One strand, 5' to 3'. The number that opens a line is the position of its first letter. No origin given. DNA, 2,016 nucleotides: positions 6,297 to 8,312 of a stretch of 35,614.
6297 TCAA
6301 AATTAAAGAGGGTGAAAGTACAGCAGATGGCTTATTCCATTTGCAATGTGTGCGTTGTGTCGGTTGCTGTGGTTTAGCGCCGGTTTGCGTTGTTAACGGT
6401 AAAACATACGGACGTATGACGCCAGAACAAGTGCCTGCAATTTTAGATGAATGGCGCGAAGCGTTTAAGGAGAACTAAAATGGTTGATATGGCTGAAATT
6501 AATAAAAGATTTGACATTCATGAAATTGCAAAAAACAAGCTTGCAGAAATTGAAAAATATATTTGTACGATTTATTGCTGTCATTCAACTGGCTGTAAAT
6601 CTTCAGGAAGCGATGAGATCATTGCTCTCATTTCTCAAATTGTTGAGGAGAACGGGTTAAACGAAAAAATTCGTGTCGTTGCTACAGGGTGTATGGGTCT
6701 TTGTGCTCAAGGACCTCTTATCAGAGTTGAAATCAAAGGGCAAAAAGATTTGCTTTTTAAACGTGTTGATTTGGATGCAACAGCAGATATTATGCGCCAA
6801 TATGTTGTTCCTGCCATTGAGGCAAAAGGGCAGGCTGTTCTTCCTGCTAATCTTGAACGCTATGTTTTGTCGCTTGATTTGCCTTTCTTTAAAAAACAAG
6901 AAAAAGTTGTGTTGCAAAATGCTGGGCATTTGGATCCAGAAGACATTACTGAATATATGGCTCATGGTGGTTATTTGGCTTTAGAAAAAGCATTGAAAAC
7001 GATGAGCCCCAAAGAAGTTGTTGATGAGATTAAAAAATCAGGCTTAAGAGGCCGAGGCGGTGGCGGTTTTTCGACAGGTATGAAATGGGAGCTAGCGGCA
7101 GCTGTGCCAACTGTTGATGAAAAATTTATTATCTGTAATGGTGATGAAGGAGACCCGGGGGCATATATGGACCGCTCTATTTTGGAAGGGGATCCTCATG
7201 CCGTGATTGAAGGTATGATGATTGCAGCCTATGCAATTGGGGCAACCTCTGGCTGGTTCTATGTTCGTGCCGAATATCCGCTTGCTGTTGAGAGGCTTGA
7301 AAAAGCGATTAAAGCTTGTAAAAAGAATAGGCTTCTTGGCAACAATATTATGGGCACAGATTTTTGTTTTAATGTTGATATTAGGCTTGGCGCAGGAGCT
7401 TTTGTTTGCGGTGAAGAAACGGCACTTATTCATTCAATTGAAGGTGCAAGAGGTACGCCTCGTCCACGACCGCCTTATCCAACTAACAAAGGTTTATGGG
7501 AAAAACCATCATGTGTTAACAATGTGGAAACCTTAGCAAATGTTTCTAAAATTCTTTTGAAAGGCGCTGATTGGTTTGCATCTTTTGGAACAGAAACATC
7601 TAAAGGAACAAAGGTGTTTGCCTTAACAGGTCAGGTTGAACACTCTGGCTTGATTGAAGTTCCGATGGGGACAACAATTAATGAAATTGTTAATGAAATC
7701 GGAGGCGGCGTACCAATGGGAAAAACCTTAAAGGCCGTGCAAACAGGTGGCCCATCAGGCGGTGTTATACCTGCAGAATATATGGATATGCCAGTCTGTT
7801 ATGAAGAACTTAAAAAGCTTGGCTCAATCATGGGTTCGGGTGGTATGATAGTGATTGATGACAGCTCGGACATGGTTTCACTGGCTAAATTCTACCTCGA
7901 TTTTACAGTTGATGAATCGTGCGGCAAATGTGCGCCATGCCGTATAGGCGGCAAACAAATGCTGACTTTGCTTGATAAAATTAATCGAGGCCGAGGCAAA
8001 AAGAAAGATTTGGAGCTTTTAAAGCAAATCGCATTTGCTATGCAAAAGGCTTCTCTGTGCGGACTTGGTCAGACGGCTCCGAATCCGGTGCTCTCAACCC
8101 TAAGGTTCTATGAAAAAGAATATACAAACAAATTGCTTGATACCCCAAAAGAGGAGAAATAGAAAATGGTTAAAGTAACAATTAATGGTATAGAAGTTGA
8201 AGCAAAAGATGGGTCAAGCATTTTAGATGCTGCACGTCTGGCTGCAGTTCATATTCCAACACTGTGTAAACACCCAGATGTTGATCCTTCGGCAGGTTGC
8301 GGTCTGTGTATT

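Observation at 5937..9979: Complete NuoE/NuoF/HydA [FeFe]-hydrogenase operon in an alphaproteobacterium-like, host-associated genome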

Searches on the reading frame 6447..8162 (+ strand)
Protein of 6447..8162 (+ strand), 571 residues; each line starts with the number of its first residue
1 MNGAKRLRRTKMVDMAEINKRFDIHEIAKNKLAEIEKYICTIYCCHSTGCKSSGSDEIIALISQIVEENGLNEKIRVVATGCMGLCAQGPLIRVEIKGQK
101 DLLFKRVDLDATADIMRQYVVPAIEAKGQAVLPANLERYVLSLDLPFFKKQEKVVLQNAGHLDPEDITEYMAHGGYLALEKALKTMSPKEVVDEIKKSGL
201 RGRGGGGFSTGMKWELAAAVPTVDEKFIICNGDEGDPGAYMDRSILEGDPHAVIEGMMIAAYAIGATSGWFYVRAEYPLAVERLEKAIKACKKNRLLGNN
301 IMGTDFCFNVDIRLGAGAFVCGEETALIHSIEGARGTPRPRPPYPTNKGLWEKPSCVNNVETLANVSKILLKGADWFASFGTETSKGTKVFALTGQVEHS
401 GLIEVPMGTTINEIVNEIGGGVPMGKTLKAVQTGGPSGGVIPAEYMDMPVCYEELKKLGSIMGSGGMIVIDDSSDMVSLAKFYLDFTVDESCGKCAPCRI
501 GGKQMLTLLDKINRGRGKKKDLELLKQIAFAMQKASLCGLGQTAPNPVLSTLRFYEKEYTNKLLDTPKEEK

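Call 3: search_protein_families(library=pfam, proteins=[window:6447-8162:+])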
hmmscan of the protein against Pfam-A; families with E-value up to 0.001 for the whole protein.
window:6447-8162:+ (571 aa): 5 families
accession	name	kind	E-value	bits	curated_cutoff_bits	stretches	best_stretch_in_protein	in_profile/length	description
PF01512.22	Complex1_51K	-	5.1e-44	150.2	31.2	1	195-367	1-149/150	Nuo51 FMN-binding domain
PF10589.14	NADH_4Fe-4S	-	5.2e-30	103.6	23.5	1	479-561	2-84/85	NADH-ubiquinone oxidoreductase-F iron-sulfur binding region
PF01257.25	2Fe-2S_thioredx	-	3.7e-05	24.1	24.8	1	41-116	67-141/145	Thioredoxin-like [2Fe-2S] ferredoxin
PF22461.2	SLBB_2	-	0.00014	22.4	27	1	390-437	2-51/79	SLBB domain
PF10531.15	SLBB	-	0.00016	21.9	27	1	390-440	1-54/55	SLBB domain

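Call 4: search_protein_families(library=ncbifam, proteins=[window:6447-8162:+])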
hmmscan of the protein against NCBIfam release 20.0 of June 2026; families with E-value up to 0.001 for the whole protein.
window:6447-8162:+ (571 aa): 8 families
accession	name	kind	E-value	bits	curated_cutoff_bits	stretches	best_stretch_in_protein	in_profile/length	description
TIGR01959.1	nuoF_fam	equivalog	3e-140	467.3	558.65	1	161-562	8-409/410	NADH-quinone oxidoreductase subunit NuoF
NF008436.0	PRK11278.1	equivalog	9.7e-113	377.4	749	1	166-561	26-424/448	NADH-quinone oxidoreductase subunit NuoF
NF010120.0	PRK13596.1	equivalog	3.1e-111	372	389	1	155-564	8-418/433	NADH-quinone oxidoreductase subunit NuoF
TIGR04481.1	PR_assoc_PrdC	equivalog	6.2e-12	45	490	1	188-439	73-286/425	proline reductase-associated electron transfer protein PrdC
TIGR01945.1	rnfC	subfamily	4.6e-11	41.9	245.95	1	181-291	114-221/435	RnfABCDGE type electron transport complex subunit C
NF003454.1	PRK05035.1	equivalog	6.9e-11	41.3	345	1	183-441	118-337/556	electron transport complex subunit RsxC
NF041612.1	fdxn_Clost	equivalog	3.8e-06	27.4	150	1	42-116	16-87/102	2Fe-2S ferredoxin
NF041613.1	fdxn_Azotob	equivalog_domain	0.00036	20.7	195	1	49-121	23-92/107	2Fe-2S ferredoxin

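Call 11: search_solved_structures(query=window:6447-8162:+, max_evalue=1e-20, show_alignments=2)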
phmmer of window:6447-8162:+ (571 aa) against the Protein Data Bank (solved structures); distinct sequences matched with E-value up to 1e-20: 61 (the best 60 are shown).
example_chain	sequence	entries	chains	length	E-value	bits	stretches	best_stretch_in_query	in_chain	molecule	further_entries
7t2r_B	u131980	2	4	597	2.3e-190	637.2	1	40-565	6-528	NiFe hydrogenase subunit B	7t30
7q4v_B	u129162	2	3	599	6.8e-190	635.7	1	42-565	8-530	Iron hydrogenase HydB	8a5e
9n5u_B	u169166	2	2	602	3.5e-175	587.1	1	52-560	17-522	NfnB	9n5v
9bov_B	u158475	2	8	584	1e-173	582.3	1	52-565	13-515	NADH dehydrogenase (Quinone)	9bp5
8a6t_B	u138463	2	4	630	1.5e-172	578.5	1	29-565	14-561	Electron bifurcating hydrogenase subunit HydB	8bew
7q4w_B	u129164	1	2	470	2.6e-170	571.1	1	167-565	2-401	Iron hydrogenase HydB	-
8oh5_B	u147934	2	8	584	2e-169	568.1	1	53-565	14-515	NAD-reducing hydrogenase subunit HoxF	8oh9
9mqx_B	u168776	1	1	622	1.9e-160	538.5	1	41-561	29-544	NADH:ubiquinone oxidoreductase, NADH-binding (51 kD) subunit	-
7p5h_B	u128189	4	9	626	1.2e-153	516.1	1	34-560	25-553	Fe-hydrogenase, subunit beta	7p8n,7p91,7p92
6vw7_B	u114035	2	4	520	6.4e-118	398.1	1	39-559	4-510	NAD-dependent formate dehydrogenase beta subunit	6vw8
2fug_1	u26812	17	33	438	8.1e-116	391.2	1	163-560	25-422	NADH-quinone oxidoreductase chain 1 | NADH-QUINONE OXIDOREDUCTASE SUBUNIT 1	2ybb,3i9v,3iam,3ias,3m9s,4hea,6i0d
6tg9_B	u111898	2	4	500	4.2e-111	375.6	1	141-558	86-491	Formate dehydrogenase subunit beta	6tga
9wxb_C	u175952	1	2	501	6.5e-110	371.7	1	56-559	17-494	Formate dehydrogenase beta subunit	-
7p64_F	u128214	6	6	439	4.6e-103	349.1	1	164-560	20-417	NADH-quinone oxidoreductase subunit F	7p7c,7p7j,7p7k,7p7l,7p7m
7p61_F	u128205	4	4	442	4.7e-103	349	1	164-560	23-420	NADH-quinone oxidoreductase subunit F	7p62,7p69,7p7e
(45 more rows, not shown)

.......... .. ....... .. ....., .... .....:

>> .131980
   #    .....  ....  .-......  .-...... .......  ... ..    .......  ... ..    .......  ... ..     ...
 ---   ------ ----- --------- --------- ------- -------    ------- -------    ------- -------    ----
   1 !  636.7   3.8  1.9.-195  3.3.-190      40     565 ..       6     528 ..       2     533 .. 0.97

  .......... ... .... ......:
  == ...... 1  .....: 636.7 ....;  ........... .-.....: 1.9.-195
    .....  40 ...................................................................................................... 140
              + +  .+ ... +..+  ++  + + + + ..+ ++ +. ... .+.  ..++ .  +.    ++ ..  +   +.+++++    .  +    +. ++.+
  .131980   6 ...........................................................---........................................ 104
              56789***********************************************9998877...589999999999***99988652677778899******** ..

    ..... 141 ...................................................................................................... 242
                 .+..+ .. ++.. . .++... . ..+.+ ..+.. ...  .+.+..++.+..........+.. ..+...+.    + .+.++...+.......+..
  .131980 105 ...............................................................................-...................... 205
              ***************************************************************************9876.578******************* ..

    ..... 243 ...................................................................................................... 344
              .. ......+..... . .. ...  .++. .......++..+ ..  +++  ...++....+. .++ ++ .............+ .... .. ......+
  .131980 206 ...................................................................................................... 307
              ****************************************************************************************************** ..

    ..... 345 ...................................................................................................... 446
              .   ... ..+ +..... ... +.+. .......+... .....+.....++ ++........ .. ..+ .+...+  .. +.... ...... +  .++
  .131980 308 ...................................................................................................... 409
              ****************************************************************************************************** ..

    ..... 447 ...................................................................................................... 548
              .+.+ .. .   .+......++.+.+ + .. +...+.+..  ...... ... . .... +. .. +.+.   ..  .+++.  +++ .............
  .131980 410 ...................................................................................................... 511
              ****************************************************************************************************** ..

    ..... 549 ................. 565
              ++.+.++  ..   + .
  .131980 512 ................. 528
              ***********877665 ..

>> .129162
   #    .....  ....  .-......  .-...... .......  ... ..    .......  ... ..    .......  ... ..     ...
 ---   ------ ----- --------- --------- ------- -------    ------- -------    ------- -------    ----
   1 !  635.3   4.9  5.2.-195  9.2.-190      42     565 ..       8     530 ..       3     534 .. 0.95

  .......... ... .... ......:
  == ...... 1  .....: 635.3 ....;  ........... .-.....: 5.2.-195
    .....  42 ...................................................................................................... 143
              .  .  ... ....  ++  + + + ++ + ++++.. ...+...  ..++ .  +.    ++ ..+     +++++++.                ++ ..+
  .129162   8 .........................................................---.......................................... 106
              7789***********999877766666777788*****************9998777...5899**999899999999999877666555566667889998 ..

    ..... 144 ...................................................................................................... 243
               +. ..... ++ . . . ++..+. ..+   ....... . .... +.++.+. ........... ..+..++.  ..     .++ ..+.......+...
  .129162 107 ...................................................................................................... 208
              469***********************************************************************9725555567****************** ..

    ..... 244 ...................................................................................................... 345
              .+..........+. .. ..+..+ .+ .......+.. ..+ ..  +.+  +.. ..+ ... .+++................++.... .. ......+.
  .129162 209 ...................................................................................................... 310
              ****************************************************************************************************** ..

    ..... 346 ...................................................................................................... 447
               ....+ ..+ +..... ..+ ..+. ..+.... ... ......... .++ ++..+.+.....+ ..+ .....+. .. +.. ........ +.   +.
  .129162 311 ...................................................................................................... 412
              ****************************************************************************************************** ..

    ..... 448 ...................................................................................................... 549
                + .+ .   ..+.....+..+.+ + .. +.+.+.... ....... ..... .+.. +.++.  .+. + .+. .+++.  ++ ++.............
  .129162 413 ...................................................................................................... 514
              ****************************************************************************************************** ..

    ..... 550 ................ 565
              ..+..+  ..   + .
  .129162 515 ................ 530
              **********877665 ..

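Call 37: search_protein_representatives(protein=window:6480-8162:+)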
Query: 560 residues. Proteins with E-value up to 0.001 (for the whole library): 23101; up to 1e-10: 13178; up to 1e-30: 3731. The best 150 are listed.
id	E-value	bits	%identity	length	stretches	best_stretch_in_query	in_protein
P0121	3.0e-220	749.1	60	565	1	11-552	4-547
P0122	5.6e-192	655.8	51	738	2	30-554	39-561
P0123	2.4e-178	610.8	64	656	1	139-550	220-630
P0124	1.0e-177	608.8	50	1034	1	12-551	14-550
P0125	3.6e-177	606.9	50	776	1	21-554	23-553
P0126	7.6e-176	602.6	49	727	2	21-551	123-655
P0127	1.7e-172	591.5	51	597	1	31-554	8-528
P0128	3.7e-172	590.4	51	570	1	11-554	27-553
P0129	5.9e-171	586.4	52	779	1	29-554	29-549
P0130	1.7e-168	578.3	47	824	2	24-554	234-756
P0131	1.4e-165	568.7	47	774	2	21-549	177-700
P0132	1.2e-163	562.2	52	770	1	40-549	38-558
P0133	2.8e-163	561.1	50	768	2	61-549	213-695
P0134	7.3e-163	559.7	49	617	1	36-554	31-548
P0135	3.1e-161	554.3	52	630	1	42-553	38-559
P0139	4.4e-159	547.2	52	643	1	39-552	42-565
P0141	8.2e-155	533.1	56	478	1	145-552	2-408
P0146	6.3e-148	510.4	61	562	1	185-551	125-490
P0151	1.4e-144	499.3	48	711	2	139-550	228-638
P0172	6.8e-133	460.8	48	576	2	133-549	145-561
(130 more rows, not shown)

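Call 43: list_cluster_members(proteins=[P0121, P0123, P0128, P0127, P0141, P0146, P0126, P0151, P0139, P0172])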
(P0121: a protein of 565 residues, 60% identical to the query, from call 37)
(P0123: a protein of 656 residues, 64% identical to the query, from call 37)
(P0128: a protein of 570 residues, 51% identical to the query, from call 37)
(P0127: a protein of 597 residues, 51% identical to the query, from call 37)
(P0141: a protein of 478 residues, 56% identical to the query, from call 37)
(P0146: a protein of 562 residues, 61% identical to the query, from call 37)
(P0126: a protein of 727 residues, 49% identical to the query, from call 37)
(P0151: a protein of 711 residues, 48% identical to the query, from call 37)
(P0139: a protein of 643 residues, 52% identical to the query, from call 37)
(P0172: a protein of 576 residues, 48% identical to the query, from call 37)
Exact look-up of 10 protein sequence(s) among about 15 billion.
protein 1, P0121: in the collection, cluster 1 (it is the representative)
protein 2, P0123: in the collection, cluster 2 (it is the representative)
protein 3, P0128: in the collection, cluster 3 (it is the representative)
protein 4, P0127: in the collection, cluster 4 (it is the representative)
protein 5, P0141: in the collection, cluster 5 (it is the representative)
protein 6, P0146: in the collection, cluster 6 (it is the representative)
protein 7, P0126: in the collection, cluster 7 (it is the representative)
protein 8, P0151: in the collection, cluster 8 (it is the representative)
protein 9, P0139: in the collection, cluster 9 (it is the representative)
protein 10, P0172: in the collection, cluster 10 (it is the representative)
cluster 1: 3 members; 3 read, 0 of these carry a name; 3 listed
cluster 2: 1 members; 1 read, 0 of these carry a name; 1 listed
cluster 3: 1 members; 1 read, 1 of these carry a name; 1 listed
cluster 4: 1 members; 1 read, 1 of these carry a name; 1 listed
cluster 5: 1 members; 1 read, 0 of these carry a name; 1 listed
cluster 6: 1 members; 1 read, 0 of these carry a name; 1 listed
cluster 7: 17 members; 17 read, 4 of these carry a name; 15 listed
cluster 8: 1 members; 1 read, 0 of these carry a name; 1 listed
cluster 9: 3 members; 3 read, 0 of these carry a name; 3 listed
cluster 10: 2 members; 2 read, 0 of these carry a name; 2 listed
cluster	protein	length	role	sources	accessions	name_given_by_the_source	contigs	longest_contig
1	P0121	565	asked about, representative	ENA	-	-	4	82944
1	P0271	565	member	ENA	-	-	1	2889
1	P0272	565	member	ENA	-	-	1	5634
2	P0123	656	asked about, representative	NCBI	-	-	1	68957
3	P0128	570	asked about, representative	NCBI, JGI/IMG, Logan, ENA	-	bidirectional [NiFe] hydrogenase diaphorase subunit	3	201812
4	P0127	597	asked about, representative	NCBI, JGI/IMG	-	NADP-reducing hydrogenase subunit HndC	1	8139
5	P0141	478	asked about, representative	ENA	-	-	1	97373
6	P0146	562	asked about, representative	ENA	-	-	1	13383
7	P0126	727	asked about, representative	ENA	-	-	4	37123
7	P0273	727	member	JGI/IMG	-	NADH:ubiquinone oxidoreductase subunit F (NADH-binding)/(2Fe-2S) ...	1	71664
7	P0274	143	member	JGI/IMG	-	(2Fe-2S) ferredoxin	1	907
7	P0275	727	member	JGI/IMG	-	NADH:ubiquinone oxidoreductase subunit F (NADH-binding)/(2Fe-2S) ferredoxin/NAD-dependent ...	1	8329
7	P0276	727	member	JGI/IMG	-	NADH:ubiquinone oxidoreductase subunit F (NADH-binding)/(2Fe-2S) ferredoxin/NAD-dependent ...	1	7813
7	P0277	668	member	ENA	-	-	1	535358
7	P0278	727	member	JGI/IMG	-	-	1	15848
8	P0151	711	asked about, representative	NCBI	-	-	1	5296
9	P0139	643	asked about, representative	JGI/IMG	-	-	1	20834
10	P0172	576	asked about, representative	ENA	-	-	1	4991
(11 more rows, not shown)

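Call 46: find_homologous_proteins(query=P0121, max_evalue=1e-100)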
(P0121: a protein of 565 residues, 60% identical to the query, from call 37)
Query P0121 (565 aa): 8000 proteins with E <= 1e-100 among 8000 candidates; the best 120 are listed.
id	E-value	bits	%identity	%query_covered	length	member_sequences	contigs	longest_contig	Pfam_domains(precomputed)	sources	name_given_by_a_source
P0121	0.0e+0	1287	100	100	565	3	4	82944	PF10531.16,PF10589.15,PF01512.23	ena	-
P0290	7.4e-284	961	73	99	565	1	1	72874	PF10531.16,PF10589.15,PF22461.3,PF01512.23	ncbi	-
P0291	1.1e-280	950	72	99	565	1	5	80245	PF10531.16,PF10589.15,PF01512.23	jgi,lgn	jgi:NADH:ubiquinone oxidoreductase subunit F (NADH-binding)/(2Fe-2S) ferredoxin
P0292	9.8e-276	934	71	100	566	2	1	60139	PF10531.16,PF10589.15,PF22461.3,PF01512.23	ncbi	ncbi:MAG: NADH-ubiquinone oxidoreductase-F iron-sulfur binding region domain-containing protein [Phy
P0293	1.5e-275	933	72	99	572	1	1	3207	PF10531.16,PF10589.15,PF01512.23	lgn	-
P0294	4.8e-274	928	72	99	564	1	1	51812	PF10531.16,PF10589.15,PF01512.23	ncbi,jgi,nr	ncbi:MAG: NADH-quinone oxidoreductase subunit L [Planctomycetes bacterium]|jgi:NADH:ubiquinone oxido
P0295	2.9e-266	903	70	97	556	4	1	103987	PF10531.16,PF10589.15,PF01512.23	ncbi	-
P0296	4.7e-265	899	71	98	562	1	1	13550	PF10589.15,PF22461.3,PF01512.23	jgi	jgi:NADH:ubiquinone oxidoreductase subunit F (NADH-binding)/(2Fe-2S) ferredoxin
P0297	5.9e-265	898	70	99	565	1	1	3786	PF10531.16,PF10589.15,PF01512.23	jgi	jgi:NADH:ubiquinone oxidoreductase subunit F (NADH-binding)/(2Fe-2S) ferredoxin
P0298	3.2e-263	893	71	98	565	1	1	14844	PF10531.16,PF10589.15,PF22461.3,PF01512.23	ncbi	-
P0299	3.6e-263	893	70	99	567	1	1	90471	PF10531.16,PF10589.15,PF01512.23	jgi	jgi:NADH:ubiquinone oxidoreductase subunit F (NADH-binding)/(2Fe-2S) ferredoxin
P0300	4.5e-262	889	69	97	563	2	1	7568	PF10589.15,PF01512.23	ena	-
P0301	7.2e-262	888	69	99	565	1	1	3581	PF10531.16,PF10589.15,PF22461.3,PF01512.23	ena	-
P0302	1.9e-261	887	69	99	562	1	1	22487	PF10531.16,PF10589.15,PF22461.3,PF01512.23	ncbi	-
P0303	1.1e-256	871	71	94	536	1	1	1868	PF10531.16,PF10589.15,PF01512.23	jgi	jgi:NADH:ubiquinone oxidoreductase subunit F (NADH-binding)/(2Fe-2S) ferredoxin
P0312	1.5e-247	841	65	98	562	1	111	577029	PF10589.15,PF01257.26,PF22461.3,PF01512.23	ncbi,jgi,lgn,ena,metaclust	metaclust:\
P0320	4.6e-247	839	66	96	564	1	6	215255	PF10531.16,PF10589.15,PF01257.26,PF22461.3,PF01512.23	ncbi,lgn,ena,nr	ncbi:MAG: SLBB domain-containing protein [Proteobacteria bacterium]|nr:SLBB domain-containing protei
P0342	5.0e-246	836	65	96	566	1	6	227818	PF10531.16,PF10589.15,PF01257.26,PF22461.3,PF01512.23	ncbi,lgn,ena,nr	ncbi:MAG: SLBB domain-containing protein [Alphaproteobacteria bacterium]|nr:SLBB domain-containing p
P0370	1.7e-245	834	64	96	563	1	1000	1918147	PF10531.16,PF10589.15,PF01257.26,PF22461.3,PF01512.23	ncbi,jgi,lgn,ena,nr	ncbi:MAG: NADH-ubiquinone oxidoreductase-F iron-sulfur binding region domain-containing protein [Alp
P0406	4.1e-245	833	65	96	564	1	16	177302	PF10531.16,PF10589.15,PF01257.26,PF22461.3,PF01512.23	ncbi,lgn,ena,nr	ncbi:MAG: SLBB domain-containing protein [Alphaproteobacteria bacterium]|nr:SLBB domain-containing p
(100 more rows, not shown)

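Call 48: find_encoding_contigs(protein=P0294, flank=8000, max_places=2)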
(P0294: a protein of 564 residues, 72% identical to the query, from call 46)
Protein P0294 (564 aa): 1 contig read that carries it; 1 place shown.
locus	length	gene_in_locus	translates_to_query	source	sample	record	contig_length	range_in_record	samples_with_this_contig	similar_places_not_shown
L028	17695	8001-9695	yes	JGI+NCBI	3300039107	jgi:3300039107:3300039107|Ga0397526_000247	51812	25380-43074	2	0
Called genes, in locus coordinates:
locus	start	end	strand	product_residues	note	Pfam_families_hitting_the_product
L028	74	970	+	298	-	-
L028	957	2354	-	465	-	PF03631:Virul_fac_BrkB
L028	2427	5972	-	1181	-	PF05359:DUF748 (faint)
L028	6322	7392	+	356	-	PF00072:Response_reg, PF13487:HD_5, PF01966:HD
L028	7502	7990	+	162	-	PF01257:2Fe-2S_thioredx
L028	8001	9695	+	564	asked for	PF01512:Complex1_51K, PF10531:SLBB (faint), PF10589:NADH_4Fe-4S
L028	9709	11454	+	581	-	PF13510:Fer2_4, PF13237:Fer4_10 (faint), PF10588:NADH-G_4Fe-4S_3, PF12838:Fer4_7, PF13187:Fer4_9 (weak), PF00037:Fer4 (weak), PF02906:Fe_hyd_lg_C, PF02256:Fe_hyd_SSU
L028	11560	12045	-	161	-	-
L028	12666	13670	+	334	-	-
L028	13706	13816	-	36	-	-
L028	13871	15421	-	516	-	PF01487:DHquinase_I, PF08501:Shikimate_dh_N, PF01488:Shikimate_DH, PF03807:F420_oxidored (weak)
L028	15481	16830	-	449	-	PF14238:DUF4340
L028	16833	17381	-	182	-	-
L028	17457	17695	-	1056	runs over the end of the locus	-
